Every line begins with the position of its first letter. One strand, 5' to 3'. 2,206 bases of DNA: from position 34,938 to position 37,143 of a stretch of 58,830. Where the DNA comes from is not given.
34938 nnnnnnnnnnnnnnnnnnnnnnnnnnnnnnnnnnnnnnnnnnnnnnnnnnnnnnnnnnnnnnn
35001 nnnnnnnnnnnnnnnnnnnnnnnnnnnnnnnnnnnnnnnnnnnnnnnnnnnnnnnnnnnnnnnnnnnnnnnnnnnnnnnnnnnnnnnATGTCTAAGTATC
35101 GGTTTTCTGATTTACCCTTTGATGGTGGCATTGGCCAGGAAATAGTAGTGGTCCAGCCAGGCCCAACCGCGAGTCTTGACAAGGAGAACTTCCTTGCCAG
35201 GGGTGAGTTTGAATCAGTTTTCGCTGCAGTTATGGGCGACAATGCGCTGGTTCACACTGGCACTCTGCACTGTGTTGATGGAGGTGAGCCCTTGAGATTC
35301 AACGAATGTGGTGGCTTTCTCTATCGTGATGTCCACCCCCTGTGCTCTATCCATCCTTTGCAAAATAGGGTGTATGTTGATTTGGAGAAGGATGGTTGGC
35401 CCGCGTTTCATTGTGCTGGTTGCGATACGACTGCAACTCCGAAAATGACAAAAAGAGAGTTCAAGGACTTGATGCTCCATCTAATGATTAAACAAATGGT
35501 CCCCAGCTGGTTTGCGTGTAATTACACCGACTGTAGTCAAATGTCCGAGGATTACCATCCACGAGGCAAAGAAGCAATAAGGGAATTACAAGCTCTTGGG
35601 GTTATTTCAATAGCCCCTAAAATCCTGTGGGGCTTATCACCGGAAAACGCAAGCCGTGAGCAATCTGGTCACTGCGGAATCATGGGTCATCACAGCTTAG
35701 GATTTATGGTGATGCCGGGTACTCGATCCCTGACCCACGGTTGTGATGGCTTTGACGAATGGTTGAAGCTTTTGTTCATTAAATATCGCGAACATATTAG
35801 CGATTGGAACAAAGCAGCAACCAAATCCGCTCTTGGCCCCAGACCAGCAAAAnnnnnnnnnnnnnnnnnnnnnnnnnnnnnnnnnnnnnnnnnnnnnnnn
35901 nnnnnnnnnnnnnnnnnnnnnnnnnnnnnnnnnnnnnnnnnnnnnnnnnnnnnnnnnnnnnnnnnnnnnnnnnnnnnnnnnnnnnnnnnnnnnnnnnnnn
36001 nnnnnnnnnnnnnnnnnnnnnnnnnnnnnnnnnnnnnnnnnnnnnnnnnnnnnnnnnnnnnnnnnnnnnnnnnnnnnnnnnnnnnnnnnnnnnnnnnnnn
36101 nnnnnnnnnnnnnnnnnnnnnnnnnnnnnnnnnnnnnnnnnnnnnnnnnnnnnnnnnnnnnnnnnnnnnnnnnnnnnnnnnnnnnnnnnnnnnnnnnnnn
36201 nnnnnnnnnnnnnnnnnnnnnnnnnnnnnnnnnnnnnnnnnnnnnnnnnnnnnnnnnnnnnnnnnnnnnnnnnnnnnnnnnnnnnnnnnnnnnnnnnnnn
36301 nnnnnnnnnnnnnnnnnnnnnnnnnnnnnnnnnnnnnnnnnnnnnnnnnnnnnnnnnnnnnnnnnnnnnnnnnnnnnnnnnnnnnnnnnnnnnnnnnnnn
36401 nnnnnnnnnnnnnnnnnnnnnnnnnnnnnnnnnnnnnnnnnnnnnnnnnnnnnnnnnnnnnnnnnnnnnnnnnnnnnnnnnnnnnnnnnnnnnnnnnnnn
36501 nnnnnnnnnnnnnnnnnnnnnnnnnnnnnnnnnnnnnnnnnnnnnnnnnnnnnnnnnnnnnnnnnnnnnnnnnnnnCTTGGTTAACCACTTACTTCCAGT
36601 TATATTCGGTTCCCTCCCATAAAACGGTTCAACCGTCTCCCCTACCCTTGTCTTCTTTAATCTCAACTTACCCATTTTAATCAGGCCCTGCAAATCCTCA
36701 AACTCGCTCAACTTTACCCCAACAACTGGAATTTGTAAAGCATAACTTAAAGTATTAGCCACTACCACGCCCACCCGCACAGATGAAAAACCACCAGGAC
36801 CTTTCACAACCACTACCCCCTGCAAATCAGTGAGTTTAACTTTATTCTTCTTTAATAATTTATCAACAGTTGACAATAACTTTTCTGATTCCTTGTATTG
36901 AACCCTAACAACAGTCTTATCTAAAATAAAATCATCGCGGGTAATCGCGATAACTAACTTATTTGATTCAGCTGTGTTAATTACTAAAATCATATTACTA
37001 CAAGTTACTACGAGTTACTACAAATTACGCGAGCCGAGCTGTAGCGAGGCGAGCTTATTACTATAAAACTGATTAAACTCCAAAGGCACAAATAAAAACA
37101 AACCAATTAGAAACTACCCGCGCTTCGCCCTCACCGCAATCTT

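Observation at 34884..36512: Self-contained plus-strand GC-rich island: promoter, 165-nt leader, Cys/His-rich orphan ORF, two tRNAs, structured RNA, terminator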

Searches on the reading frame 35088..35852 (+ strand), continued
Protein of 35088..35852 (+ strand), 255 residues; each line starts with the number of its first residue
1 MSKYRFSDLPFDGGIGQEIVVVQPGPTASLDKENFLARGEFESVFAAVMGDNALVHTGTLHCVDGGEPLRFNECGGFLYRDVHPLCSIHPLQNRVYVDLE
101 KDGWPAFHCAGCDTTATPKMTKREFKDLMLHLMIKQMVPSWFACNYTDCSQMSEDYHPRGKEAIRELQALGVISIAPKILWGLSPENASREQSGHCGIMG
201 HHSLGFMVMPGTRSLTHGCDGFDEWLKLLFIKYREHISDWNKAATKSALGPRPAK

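Call 70: fold_search(model_id=the predicted structure, library=viral)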
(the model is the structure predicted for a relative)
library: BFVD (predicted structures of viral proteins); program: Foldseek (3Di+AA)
matches with E <= 10: 56; with E <= 0.001: 0
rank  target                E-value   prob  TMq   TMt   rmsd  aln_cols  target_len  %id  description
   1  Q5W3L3                9.9e-01  0.08  0.11  0.12   8.7        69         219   14  Putative tyrosine phosphatase protein [Toxoneuron nigriceps polydnavirus]
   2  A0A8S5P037            9.9e-01  0.01  0.10  0.10  16.0       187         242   10  Uncharacterized protein [Myoviridae sp. ctLnO19]
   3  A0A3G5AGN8            1.5e+00  0.01  0.14  0.09  19.5       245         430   10  Uncharacterized protein [Solumvirus sp.]
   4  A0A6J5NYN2            1.9e+00  0.02  0.15  0.20  13.7       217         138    7  Uncharacterized protein [uncultured Caudovirales phage]
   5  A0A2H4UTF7            2.0e+00  0.03  0.13  0.03  16.8       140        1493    9  Kinesin motor protein [Bodo saltans virus]
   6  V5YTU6                2.2e+00  0.03  0.12  0.20  12.8       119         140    8  Uncharacterized protein [Pseudomonas phage PPpW-4]
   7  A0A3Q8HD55            2.2e+00  0.01  0.11  0.12  20.2       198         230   13  (no name in the UniProt tables at hand)
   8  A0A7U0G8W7            3.3e+00  0.01  0.09  0.15  15.5        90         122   16  (no name in the UniProt tables at hand)
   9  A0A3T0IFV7            3.5e+00  0.01  0.09  0.03  13.2       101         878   12  (no name in the UniProt tables at hand)
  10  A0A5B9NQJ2            3.5e+00  0.01  0.08  0.08  11.9       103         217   12  Uncharacterized protein [Klebsiella phage vB_KaeM_KaAlpha]
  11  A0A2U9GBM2            3.5e+00  0.01  0.10  0.04  22.6       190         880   14  Wsv011 [White spot syndrome virus]
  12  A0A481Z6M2            3.5e+00  0.01  0.09  0.04  21.8       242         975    8  Uncharacterized protein [Pithovirus LCPAC302]
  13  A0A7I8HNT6            3.8e+00  0.01  0.13  0.17  21.2       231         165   10  Uncharacterized protein [Enterobacter phage vB_EkoM5VN]
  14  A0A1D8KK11            4.0e+00  0.01  0.08  0.07  14.1        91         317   18  Baseplate tail tube cap [Synechococcus phage S-CAM3]
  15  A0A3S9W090            4.2e+00  0.01  0.09  0.04  14.7        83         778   11  RNA-directed RNA polymerase (Fragment) [Hypnovirus RML54]
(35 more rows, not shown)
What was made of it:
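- On Any Pfam / NCBIfam / PADLOC family, or solved fold: Call 70 (BFVD: best E 0.99).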

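Call 87: search_protein_families(library=pfam, proteins=[L023:6777-8585:-, L023:8871-9659:-, L023:9637-10698:-, L024:6793-8508:-, L024:8540-8866:-, L005:4846-5406:+, L005:5516-6523:+, L021:1391-2251:+, L008:4423-4833:+, L023:5319-5783:-], max_evalue=0.001)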
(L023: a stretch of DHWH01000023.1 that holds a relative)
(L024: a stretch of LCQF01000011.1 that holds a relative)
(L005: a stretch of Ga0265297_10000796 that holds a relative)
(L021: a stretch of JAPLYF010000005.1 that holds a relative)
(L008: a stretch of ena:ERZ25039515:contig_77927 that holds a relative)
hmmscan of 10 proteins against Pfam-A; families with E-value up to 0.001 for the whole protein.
L023:6777-8585:- (603 aa): 2 families
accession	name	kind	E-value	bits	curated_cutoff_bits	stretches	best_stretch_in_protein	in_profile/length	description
PF00905.27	Transpeptidase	-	5.4e-43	147.7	22.1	1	267-576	2-282/299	Penicillin binding protein transpeptidase domain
PF03717.20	PBP_dimer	-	5.9e-17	63.1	24.4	1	158-226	105-178/180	Penicillin-binding Protein dimerisation domain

L023:8871-9659:- (263 aa): 1 family
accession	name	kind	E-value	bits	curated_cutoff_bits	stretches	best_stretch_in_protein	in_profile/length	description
PF04085.20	MreC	-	2.6e-14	53.7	28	1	118-257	1-145/147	Rod shape-determining protein MreC, barrel core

L023:9637-10698:- (354 aa): 6 families
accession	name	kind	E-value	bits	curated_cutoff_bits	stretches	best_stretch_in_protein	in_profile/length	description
PF06723.19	MreB_Mbl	-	1.6e-133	445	27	1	13-337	1-324/327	MreB/Mbl protein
PF14450.12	FtsA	-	2.1e-13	51.2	31.8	1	163-316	2-109/127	Cell division protein FtsA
PF00012.26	HSP70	-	1.8e-11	43.4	20.6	1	84-208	112-240/599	Hsp70 protein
PF00022.25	Actin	-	2.9e-06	26.6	27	1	39-205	31-190/410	Actin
PF11104.14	PilM_2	-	2.9e-05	23.6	27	0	290-344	278-331/340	Type IV pilus assembly protein PilM;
PF06277.17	EutA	-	6.3e-05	22.5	27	1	163-216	147-204/475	Ethanolamine utilisation protein EutA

L024:6793-8508:- (572 aa): 2 families
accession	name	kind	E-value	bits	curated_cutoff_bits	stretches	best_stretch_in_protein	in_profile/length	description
PF00905.27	Transpeptidase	-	2.1e-62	211.5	22.1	1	253-542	4-282/299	Penicillin binding protein transpeptidase domain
PF03717.20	PBP_dimer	-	7.3e-09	36.7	24.4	1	69-195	11-163/180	Penicillin-binding Protein dimerisation domain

L024:8540-8866:- (109 aa): 0 families

L005:4846-5406:+ (187 aa): 0 families

L005:5516-6523:+ (336 aa): 2 families
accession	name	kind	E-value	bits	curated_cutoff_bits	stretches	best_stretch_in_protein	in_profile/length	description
PF02016.21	Peptidase_S66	-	1.9e-13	51.1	25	1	13-134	1-120/121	LD-carboxypeptidase N-terminal domain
PF17676.7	Peptidase_S66C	-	5.9e-11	43.5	23.7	1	182-270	1-92/120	LD-carboxypeptidase C-terminal domain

L021:1391-2251:+ (287 aa): 2 families
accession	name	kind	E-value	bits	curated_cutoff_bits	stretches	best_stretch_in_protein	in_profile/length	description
PF04055.27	Radical_SAM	-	6.9e-14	52.8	29.5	1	20-144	3-137/166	Radical SAM superfamily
PF13353.11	Fer4_12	-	1.9e-05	25.4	22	1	18-96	10-91/137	4Fe-4S single cluster domain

L008:4423-4833:+ (137 aa): 0 families

L023:5319-5783:- (155 aa): 2 families
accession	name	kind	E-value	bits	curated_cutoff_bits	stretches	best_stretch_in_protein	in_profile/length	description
PF01272.25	GreA_GreB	-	7.5e-25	87.2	26.9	1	82-155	3-76/77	Transcription elongation factor, GreA/GreB, C-term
PF03449.20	GreA_GreB_N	-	9.8e-24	83.8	24.5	1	7-76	2-71/71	Transcription elongation factor, N-terminal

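Call 91: search_protein_families(library=pfam, alignment_id=A2, max_evalue=0.1)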
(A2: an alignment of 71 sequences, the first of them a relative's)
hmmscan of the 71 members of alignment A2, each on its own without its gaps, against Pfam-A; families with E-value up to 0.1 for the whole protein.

A. member 1, P0001 (255 aa): 0 families

B. families by the number of members that match (of 71 scanned): 14 families
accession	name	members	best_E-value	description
PF01396.24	Zn_ribbon_Top1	2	0.00066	Topoisomerase DNA binding C4 zinc finger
PF21344.3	Zn_ribbon_LysW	1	0.007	Alpha-aminoadipate carrier protein LysW-like, globular domain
PF03484.21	B5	1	0.021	tRNA synthetase B5 domain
PF10581.15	Synapsin_N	1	0.025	Synapsin N-terminal region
PF14354.12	Lar_restr_allev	1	0.031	Restriction alleviation protein Lar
PF14253.11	AbiH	1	0.036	Bacteriophage abortive infection AbiH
PF03637.22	Mob1_phocein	1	0.041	Mob1/phocein family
PF08182.16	Pedibin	1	0.053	Pedibin/Hym-346 family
PF13210.11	DUF4018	1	0.058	Domain of unknown function (DUF4018)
PF01358.24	PARP_regulatory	1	0.068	Poly A polymerase regulatory subunit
PF04606.18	Ogr_Delta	1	0.07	Ogr/Delta-like zinc finger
PF21982.2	RecX_HTH1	1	0.072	RecX, first three-helix domain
PF01485.27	IBR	1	0.074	IBR domain, a half RING-finger domain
PF16748.10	INSC_LBD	1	0.096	Inscuteable LGN-binding domain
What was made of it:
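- On Zn-ribbon proteins: Only 2 of 71 members hit Zn_ribbon_Top1 (best E 6.6e-4), and the window protein does not (call 91).
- A few members give weak Zn-ribbon hits (call 91).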

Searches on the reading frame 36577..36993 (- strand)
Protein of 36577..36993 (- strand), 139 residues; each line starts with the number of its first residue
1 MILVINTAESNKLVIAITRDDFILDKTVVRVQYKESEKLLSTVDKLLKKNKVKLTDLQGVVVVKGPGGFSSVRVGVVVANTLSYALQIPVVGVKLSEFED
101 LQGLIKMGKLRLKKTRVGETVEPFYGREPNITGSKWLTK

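Call 39: find_homologous_proteins(query=window:36577-36993:-, max_evalue=1e-10)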
Query window:36577-36993:- (139 aa): 24 proteins with E <= 1e-10 among 98 candidates.
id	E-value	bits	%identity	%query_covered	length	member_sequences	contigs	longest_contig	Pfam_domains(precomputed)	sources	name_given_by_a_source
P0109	4.9e-80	284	100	100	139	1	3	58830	PF00814.32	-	-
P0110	4.0e-48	181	64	99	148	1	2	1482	PF00814.32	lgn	-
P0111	2.2e-37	146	54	97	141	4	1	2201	PF00814.32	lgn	-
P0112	3.9e-37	145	53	97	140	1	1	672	PF00814.32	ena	-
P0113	8.7e-36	141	50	97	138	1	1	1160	PF00814.32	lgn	-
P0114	3.6e-35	139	48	95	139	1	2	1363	PF00814.32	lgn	-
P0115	4.4e-34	136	49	97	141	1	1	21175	PF00814.32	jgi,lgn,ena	-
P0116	6.0e-33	132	51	97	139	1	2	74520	PF00814.32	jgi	-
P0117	1.3e-32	131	49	100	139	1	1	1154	PF00814.32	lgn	-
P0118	6.0e-32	129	48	97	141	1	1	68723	PF00814.32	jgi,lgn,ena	-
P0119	7.4e-29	119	49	95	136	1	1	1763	PF00814.32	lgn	-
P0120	2.0e-25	108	45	97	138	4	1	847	PF00814.32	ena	-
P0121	9.1e-25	105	46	97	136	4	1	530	PF00814.32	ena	-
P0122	2.2e-23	101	44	98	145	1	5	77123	PF00814.32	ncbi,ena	ncbi:MAG: tRNA (adenosine(37)-N6)-threonylcarbamoyltransferase complex dimerization subunit type 1 T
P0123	7.4e-22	96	44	95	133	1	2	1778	PF00814.32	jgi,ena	-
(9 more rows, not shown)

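Call 42: find_encoding_contigs(protein=P0116, flank=6000, max_places=2)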
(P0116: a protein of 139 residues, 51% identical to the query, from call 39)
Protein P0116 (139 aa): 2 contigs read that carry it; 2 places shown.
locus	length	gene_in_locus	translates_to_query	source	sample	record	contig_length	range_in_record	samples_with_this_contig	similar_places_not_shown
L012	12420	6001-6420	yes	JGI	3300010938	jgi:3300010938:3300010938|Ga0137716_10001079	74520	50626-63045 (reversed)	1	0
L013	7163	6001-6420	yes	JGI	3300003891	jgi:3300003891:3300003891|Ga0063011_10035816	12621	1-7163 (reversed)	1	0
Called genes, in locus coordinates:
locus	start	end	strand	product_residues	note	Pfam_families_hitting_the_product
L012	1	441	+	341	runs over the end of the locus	PF18152:DAHP_snth_FXD, PF00793:DAHP_synth_1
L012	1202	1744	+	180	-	PF00466:Ribosomal_L10, PF27436:RL10_C (faint)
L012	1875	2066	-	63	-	-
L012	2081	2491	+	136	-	PF16320:Ribosomal_L12_N, PF00542:Ribosomal_L12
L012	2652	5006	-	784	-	-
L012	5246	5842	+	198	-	-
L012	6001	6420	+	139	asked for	PF00814:TsaD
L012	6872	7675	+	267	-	-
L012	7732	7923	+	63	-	PF09962:DUF2196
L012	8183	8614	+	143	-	PF02381:MraZ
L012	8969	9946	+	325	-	PF01209:Ubie_methyltran (faint), PF01795:Methyltransf_5, PF13847:Methyltransf_31 (faint)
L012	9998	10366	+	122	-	-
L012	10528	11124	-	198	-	PF01066:CDP-OH_P_transf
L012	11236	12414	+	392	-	PF01702:TGT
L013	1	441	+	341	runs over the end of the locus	PF18152:DAHP_snth_FXD, PF00793:DAHP_synth_1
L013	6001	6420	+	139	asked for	PF00814:TsaD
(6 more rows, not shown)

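Call 43: find_encoding_contigs(protein=P0118, flank=6000, max_places=2)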
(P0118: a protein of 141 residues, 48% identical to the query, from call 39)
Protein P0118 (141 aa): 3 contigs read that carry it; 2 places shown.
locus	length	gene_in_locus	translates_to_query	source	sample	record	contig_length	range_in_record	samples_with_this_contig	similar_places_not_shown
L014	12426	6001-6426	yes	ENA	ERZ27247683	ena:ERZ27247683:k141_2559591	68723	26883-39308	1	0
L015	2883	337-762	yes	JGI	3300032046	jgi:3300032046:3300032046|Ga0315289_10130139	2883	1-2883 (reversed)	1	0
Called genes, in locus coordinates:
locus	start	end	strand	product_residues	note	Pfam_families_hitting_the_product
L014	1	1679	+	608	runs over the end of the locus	-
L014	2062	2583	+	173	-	PF00466:Ribosomal_L10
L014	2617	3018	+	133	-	PF16320:Ribosomal_L12_N, PF00542:Ribosomal_L12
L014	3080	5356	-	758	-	-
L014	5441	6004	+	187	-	-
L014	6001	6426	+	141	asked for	PF00814:TsaD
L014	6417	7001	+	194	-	PF23023:Anti-Pycsar_Apyc1, PF00753:Lactamase_B, PF19583:ODP, PF12706:Lactamase_B_2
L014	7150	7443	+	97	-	-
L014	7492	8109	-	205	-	PF01726:LexA_DNA_bind, PF00717:Peptidase_S24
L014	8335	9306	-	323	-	-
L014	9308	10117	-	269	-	PF04055:Radical_SAM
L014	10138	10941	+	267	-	-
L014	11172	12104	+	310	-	-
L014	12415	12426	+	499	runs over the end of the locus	PF08308:PEGA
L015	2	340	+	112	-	?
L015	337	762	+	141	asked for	PF00814:TsaD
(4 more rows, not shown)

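Call 47: find_encoding_contigs(protein=P0110, flank=6000, max_places=3)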
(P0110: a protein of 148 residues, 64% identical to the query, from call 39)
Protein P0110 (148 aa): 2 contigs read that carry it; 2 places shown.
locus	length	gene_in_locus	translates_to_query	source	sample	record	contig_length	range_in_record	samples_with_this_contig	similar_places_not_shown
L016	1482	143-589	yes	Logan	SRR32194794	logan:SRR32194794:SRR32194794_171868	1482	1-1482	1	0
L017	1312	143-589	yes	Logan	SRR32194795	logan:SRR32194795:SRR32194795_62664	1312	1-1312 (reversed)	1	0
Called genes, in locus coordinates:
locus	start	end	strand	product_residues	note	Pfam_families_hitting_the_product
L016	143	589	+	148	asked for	PF00814:TsaD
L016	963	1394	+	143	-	PF02381:MraZ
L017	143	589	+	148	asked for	PF00814:TsaD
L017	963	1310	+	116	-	?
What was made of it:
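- L016/L017 (TsaB 64% identical) have tsaB, 373 nt, then mraZ (call 47).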

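Call 48: find_encoding_contigs(protein=P0111, flank=6000, max_places=3)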
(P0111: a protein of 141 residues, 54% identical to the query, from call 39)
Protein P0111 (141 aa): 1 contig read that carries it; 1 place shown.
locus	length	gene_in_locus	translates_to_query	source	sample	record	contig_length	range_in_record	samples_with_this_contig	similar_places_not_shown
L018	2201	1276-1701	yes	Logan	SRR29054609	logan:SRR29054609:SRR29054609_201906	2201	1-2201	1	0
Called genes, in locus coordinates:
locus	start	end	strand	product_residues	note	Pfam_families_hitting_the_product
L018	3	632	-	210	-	?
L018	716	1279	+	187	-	-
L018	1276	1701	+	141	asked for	PF00814:TsaD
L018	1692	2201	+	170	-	?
